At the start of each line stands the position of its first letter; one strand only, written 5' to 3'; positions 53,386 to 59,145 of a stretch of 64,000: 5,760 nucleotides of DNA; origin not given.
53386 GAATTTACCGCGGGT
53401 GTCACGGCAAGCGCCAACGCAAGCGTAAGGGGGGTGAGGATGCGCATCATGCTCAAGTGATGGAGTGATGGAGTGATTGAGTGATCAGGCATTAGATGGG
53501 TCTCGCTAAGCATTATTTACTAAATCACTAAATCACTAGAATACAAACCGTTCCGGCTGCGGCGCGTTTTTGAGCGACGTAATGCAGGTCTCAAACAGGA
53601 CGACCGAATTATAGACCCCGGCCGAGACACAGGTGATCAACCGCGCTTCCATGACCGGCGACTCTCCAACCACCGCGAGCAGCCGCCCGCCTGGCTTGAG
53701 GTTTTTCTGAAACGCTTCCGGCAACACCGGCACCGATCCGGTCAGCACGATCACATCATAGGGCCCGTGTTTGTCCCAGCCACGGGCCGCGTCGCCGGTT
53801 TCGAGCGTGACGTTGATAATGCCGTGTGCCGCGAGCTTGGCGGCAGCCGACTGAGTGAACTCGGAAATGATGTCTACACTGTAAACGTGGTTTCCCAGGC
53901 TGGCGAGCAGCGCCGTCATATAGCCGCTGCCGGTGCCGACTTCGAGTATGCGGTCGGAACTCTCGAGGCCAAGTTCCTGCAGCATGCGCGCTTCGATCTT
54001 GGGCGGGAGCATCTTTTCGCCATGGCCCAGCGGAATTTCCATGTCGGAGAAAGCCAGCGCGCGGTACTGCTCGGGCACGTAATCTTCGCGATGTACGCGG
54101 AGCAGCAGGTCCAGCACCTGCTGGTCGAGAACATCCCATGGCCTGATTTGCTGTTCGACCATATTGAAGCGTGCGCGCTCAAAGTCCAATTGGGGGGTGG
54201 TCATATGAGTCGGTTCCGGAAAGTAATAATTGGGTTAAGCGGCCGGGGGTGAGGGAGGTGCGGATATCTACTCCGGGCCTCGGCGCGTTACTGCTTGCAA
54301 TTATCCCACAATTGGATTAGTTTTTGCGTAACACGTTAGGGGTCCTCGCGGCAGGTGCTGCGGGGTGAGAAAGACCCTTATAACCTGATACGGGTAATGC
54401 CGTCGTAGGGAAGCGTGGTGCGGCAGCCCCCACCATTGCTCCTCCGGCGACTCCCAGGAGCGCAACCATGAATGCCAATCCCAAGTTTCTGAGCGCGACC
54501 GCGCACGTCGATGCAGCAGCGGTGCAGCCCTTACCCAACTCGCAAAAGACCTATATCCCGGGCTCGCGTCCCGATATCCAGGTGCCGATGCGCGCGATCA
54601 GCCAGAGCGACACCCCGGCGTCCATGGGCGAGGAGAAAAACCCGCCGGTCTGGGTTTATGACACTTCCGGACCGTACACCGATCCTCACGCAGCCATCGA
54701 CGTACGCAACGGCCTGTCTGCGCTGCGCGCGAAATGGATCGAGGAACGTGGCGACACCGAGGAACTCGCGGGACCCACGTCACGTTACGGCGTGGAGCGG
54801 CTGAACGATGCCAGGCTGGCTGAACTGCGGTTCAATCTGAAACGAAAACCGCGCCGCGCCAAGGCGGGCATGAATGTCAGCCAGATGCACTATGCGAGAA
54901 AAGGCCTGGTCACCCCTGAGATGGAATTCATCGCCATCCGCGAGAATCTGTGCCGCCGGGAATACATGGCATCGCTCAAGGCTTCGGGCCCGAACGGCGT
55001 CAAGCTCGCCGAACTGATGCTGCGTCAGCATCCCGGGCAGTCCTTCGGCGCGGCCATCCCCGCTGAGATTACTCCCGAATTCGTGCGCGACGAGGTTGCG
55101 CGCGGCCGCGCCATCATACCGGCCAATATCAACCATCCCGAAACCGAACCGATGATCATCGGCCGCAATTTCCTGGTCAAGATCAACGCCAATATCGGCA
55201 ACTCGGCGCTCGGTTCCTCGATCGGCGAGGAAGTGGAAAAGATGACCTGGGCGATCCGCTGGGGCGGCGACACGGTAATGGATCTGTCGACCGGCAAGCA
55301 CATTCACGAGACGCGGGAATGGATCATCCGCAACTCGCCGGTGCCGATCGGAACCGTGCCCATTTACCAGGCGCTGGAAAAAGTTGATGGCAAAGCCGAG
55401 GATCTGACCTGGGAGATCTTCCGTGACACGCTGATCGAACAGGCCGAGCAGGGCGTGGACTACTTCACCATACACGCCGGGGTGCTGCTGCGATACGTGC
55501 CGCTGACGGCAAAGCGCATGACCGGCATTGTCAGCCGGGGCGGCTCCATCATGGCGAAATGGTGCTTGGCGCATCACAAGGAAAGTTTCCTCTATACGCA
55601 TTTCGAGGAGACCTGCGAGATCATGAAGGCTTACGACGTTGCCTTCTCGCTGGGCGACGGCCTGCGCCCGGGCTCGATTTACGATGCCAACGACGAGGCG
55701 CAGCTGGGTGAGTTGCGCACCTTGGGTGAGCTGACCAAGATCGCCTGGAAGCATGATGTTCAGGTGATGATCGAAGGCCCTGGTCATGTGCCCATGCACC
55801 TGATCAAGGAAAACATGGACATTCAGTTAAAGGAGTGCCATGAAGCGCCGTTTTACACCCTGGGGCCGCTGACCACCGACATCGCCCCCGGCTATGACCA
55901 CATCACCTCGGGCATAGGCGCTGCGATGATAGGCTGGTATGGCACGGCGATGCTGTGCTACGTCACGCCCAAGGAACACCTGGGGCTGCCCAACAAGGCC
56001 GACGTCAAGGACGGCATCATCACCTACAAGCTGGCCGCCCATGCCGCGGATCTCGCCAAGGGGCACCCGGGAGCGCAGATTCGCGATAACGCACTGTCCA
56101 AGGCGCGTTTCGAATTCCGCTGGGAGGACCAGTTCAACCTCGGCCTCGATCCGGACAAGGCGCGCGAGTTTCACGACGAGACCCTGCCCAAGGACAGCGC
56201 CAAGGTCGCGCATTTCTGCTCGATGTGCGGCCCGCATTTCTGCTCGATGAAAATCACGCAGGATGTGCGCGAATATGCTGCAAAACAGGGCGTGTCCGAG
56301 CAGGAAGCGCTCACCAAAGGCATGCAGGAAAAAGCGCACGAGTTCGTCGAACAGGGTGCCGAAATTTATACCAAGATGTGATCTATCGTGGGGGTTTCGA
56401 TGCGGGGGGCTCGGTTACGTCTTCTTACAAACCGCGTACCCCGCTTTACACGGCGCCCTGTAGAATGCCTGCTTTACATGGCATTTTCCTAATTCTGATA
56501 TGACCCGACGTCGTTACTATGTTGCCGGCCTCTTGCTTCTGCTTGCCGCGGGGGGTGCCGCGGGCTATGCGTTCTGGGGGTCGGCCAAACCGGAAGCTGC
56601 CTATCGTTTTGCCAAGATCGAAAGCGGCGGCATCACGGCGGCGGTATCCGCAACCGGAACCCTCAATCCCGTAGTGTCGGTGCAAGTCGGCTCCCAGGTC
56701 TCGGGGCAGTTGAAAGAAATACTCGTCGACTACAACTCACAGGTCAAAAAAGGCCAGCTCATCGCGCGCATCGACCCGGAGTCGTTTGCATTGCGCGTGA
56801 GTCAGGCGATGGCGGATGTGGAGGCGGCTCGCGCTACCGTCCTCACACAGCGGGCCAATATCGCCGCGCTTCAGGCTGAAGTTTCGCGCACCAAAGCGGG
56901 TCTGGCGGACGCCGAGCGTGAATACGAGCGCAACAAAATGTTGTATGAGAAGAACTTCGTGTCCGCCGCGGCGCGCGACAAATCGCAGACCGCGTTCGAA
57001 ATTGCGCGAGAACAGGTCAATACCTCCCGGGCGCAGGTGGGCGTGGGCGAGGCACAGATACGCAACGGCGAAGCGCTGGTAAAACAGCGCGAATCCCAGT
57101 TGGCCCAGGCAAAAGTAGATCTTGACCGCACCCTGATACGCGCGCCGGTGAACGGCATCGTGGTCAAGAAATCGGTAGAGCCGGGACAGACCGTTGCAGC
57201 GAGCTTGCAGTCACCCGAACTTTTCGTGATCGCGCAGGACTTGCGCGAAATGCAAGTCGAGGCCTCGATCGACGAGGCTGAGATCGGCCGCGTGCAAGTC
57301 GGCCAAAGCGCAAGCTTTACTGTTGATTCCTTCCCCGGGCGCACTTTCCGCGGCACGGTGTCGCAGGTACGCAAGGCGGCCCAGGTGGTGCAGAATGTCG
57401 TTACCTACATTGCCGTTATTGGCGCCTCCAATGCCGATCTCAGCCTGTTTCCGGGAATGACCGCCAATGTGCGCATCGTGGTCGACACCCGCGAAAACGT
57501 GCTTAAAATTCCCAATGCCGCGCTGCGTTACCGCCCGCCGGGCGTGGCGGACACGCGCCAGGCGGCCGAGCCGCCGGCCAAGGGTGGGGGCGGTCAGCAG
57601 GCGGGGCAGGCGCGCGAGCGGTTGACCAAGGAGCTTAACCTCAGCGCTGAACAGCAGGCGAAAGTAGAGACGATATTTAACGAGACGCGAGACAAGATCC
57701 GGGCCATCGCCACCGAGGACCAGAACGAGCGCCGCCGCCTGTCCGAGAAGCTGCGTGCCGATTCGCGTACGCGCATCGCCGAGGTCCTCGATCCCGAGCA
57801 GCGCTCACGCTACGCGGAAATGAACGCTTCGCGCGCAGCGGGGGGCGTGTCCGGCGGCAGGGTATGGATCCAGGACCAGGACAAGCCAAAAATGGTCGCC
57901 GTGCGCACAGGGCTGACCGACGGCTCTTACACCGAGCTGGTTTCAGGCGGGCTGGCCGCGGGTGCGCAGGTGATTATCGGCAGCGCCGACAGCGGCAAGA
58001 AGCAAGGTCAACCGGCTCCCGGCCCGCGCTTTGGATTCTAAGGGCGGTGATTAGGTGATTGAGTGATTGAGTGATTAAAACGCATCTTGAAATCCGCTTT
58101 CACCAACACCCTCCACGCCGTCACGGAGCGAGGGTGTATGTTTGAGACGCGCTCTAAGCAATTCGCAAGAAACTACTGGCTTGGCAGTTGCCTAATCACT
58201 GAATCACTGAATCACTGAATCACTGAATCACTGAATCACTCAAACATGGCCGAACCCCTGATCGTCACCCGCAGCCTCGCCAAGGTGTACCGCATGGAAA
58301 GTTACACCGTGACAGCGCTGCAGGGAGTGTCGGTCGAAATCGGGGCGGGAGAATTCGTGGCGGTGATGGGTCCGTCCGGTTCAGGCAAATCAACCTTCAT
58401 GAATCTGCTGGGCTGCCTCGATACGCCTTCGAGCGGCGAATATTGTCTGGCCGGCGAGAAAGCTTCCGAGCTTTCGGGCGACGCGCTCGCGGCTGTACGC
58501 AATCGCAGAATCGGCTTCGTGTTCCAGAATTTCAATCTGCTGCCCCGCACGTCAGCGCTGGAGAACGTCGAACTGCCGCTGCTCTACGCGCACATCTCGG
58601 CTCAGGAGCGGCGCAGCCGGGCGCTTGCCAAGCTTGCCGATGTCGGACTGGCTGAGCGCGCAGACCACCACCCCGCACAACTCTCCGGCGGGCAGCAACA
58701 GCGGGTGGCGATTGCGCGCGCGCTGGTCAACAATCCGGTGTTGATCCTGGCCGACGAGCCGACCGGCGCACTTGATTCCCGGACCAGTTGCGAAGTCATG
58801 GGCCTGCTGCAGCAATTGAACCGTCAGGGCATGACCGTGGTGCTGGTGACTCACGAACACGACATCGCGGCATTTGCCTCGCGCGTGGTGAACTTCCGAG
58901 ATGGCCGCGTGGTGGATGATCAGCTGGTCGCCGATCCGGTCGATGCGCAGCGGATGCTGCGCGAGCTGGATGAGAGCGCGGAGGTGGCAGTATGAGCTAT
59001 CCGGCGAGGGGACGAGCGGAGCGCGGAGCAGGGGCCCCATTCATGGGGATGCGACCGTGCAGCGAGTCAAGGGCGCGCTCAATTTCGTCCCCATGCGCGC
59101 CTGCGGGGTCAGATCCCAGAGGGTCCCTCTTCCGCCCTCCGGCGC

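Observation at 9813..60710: Window-wide family of intergenic inverted arrays built from 8-nt units (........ / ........)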

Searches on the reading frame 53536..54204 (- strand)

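Call 96: search_protein_families(library=pfam, proteins=[window:53536-54204:-], max_evalue=0.00001)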
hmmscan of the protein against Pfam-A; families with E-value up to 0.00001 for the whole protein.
window:53536-54204:- (222 aa): 6 families
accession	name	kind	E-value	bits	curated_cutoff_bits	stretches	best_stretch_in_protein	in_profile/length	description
PF01135.25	PCMT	-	7.4e-37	127.6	20.3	1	15-181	6-175/210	Protein-L-isoaspartate(D-aspartate) O-methyltransferase (PCMT)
PF13649.12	Methyltransf_25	-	1e-10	42.6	27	1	86-169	1-93/97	Methyltransferase domain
PF13847.12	Methyltransf_31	-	5.7e-10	39.5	27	1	81-177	2-109/145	Methyltransferase domain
PF13489.12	Methyltransf_23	-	2.2e-09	37.7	27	1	75-178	13-117/164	Methyltransferase domain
PF08242.18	Methyltransf_12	-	4.8e-07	30.9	30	1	87-170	1-93/98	Methyltransferase domain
PF08241.18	Methyltransf_11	-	7.7e-07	30.1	21.2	1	87-175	1-93/95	Methyltransferase domain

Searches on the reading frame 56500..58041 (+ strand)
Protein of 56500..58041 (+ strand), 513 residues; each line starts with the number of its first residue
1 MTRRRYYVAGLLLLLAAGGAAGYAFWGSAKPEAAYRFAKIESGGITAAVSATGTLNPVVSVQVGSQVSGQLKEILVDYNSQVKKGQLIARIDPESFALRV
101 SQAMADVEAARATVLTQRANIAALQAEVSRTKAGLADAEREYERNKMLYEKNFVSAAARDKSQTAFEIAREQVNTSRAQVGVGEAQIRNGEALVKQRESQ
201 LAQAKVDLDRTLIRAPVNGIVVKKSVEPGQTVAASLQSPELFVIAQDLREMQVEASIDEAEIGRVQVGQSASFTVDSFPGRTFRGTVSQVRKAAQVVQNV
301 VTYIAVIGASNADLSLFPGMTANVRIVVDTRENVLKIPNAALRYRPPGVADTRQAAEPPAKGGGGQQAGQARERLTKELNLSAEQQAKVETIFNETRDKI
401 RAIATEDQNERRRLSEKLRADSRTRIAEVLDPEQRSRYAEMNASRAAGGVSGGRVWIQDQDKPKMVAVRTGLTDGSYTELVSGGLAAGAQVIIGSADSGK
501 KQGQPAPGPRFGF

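Call 18: find_encoding_contigs(protein=window:56500-58041:+, flank=10000, max_places=10)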
Protein window:56500-58041:+ (513 aa): 1 contig read that carries it; 1 place shown.
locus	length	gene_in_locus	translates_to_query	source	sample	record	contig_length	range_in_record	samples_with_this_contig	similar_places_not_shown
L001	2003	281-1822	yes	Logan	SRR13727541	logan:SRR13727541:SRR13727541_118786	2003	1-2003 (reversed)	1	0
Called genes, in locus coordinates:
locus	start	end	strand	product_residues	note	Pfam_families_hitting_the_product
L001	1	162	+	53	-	?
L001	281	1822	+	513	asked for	PF25917:BSH_RND, PF25973:BSH_CzcB (weak), PF25881:HH_YBHG (weak), PF25944:Beta-barrel_RND (weak), PF25954:Beta-barrel_RND_2, PF25990:Beta-barrel_YknX (weak)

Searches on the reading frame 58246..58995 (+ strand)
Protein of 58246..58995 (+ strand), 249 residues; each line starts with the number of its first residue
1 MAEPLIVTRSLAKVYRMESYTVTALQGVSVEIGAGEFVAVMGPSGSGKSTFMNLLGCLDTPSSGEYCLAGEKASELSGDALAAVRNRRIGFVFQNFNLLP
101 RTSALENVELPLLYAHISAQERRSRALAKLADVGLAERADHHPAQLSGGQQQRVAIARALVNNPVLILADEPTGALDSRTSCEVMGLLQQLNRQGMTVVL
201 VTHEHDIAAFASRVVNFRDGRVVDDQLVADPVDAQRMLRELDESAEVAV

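Call 76: find_encoding_contigs(protein=window:58246-58995:+, flank=3000, max_places=6)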
Protein window:58246-58995:+ (249 aa): 1 contig read that carries it; 1 place shown.
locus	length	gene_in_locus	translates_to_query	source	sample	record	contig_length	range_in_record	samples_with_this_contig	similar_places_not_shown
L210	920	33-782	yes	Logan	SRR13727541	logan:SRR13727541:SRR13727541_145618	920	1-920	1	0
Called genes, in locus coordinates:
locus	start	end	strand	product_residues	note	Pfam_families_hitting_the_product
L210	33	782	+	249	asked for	PF02463:SMC_N (faint), PF00005:ABC_tran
